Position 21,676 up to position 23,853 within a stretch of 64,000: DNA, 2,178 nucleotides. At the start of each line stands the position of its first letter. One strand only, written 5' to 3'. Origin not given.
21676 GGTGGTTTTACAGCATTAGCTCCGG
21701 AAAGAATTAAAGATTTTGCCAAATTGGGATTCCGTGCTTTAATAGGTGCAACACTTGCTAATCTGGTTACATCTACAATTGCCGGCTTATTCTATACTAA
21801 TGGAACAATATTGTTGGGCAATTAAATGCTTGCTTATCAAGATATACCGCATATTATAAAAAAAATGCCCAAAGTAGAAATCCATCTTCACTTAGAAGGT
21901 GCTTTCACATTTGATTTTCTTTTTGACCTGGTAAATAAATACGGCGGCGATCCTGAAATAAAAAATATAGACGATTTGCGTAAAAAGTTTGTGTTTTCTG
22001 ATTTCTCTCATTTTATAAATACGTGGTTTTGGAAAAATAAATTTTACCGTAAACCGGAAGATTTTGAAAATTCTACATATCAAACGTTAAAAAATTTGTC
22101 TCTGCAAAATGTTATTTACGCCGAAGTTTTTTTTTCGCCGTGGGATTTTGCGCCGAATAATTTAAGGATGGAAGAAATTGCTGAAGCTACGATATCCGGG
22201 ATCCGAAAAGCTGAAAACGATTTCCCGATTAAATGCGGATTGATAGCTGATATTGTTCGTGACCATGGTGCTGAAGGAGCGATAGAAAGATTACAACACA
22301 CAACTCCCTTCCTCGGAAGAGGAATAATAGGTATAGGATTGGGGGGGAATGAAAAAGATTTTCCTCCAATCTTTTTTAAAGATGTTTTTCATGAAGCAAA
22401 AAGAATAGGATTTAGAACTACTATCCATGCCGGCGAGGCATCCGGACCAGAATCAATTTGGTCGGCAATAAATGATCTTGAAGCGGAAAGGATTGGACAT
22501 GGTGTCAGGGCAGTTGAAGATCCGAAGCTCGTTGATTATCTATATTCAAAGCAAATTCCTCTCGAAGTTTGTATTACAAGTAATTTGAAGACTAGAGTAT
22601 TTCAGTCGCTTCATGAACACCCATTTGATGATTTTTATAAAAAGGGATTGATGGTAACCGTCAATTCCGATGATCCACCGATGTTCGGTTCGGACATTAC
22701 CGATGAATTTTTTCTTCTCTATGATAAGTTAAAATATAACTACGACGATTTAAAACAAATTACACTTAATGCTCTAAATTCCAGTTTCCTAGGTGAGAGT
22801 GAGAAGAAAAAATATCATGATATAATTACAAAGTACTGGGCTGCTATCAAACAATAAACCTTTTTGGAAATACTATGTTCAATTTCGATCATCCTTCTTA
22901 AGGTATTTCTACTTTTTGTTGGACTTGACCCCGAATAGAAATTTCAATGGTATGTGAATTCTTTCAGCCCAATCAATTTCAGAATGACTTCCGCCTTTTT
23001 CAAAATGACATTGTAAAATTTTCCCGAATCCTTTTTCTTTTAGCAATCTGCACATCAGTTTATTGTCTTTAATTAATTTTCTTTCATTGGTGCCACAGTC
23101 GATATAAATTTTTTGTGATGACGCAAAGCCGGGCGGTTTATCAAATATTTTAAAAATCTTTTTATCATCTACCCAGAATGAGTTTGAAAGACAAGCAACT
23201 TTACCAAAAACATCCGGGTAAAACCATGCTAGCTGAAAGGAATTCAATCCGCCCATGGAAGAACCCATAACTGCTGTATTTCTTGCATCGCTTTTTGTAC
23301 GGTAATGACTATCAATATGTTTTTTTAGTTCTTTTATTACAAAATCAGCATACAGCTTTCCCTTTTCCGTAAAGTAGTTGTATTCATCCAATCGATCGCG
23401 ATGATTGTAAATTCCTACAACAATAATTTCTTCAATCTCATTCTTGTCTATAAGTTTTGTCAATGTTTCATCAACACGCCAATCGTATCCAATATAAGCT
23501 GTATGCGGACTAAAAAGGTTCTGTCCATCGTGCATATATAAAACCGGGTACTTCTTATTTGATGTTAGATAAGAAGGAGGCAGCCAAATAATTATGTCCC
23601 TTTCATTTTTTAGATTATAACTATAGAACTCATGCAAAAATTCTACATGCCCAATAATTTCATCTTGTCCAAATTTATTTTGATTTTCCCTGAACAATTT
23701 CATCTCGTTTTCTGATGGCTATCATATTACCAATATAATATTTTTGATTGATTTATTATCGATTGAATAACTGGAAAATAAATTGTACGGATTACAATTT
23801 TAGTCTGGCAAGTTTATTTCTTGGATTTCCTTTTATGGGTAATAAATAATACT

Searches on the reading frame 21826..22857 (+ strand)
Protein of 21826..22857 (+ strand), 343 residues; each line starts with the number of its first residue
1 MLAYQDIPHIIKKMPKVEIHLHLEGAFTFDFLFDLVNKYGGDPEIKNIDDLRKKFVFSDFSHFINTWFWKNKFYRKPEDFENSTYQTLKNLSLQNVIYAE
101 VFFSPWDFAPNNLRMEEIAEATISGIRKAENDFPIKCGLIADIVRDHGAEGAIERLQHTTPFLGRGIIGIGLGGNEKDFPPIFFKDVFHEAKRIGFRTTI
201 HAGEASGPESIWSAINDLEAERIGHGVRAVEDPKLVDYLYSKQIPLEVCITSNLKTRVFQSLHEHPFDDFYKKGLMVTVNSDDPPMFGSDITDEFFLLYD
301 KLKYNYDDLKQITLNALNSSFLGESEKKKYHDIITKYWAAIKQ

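Call 21: search_protein_families(library=pfam, proteins=[window:21826-22857:+], max_evalue=0.0001)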
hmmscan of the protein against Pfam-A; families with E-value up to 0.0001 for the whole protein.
window:21826-22857:+ (343 aa): 2 families
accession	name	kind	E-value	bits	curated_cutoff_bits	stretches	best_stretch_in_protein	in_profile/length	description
PF00962.28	A_deaminase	-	2.6e-81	273.7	27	1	15-336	1-329/330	Adenosine deaminase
PF19326.5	AMP_deaminase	-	2.4e-09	36.6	27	1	200-329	456-584/630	AMP deaminase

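Call 90: search_protein_families(library=ncbifam, proteins=[window:21826-22857:+], max_evalue=0.00001)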
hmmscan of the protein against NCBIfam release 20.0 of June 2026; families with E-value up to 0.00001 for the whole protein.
window:21826-22857:+ (343 aa): 11 families
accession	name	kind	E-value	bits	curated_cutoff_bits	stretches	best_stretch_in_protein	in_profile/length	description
TIGR01430.1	aden_deam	equivalog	2.2e-87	293.1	216.55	1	15-332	2-321/323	adenosine deaminase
NF006850.0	PRK09358.1-6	equivalog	5.7e-80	268.7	419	1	9-339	3-332/334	adenosine deaminase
NF006854.0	PRK09358.3-1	equivalog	1.5e-72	244.5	530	1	5-341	5-341/344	adenosine deaminase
NF006848.0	PRK09358.1-3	equivalog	4.4e-72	243.1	426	1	12-330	2-319/325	adenosine deaminase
NF006846.0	PRK09358.1-1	equivalog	7.8e-65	219.1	459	1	10-333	2-329/333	adenosine deaminase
NF006847.0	PRK09358.1-2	equivalog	3.2e-59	200.6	412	1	10-341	9-360/364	adenosine deaminase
NF006849.0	PRK09358.1-5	equivalog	3e-36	125.2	494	1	11-339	9-342/350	adenosine deaminase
NF006856.0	PRK09358.3-3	equivalog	2.6e-25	89.2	510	1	175-318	169-312/316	adenosine deaminase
TIGR01431.1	adm_rel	subfamily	1e-15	57.6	315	1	177-339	301-472/479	adenosine deaminase-related growth factor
NF006859.0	PRK09358.3-6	equivalog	1.8e-10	40.5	549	1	187-298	170-281/299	adenosine deaminase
TIGR01429.1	AMP_deaminase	equivalog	5e-08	32.1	726.3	1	200-330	443-572/611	AMP deaminase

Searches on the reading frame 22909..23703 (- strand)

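Call 21: search_protein_families(library=pfam, proteins=[window:22909-23703:-], max_evalue=0.0001)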
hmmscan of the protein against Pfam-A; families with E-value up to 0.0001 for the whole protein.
window:22909-23703:- (264 aa): 1 family
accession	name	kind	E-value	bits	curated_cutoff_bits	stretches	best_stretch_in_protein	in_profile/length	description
PF00756.26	Esterase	-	9.2e-30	104.7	22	1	30-213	3-200/251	Putative esterase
